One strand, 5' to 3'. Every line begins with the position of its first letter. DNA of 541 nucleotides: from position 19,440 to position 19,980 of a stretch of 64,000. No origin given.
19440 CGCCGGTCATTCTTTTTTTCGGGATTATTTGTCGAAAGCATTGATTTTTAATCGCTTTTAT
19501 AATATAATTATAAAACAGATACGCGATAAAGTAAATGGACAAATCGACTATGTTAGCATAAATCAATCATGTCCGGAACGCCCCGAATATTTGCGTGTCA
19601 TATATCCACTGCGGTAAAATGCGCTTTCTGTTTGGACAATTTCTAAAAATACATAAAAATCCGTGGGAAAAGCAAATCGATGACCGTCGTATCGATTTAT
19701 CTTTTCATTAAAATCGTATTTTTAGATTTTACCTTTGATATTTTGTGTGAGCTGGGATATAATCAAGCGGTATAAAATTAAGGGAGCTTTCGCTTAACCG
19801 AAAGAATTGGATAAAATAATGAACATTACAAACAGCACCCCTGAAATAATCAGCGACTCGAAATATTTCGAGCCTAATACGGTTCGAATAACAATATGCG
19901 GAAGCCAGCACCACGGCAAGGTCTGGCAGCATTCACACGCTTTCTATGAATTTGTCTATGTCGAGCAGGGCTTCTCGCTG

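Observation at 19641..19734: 94-nt nested-palindrome element present twice in the window (copy A, upstream of an AraC regulator)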

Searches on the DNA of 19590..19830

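Call 53: search_rna_families(source=window, start=19590, end=19830, threshold=evalue, max_evalue=10)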
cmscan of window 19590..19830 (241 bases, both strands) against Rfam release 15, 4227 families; matches with E-value up to 10: 4.
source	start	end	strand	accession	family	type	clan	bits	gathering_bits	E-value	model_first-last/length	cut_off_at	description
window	19608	19682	+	RF02893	RpsF_leader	Cis-reg; leader;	-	18.2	37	0.16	1-85/85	no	RpsF leader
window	19663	19779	-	RF02053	STnc430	Gene; sRNA;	-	15.4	47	4.6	1-162/162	no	Enterobacterial sRNA STnc430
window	19600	19697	+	RF00524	R2_retro_el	Cis-reg;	-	11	38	4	1-212/212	no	R2 RNA element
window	19590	19642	-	RF01389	isrF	Gene; sRNA;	-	7.5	40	3.5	1-53/292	3'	isrF Hfq binding RNA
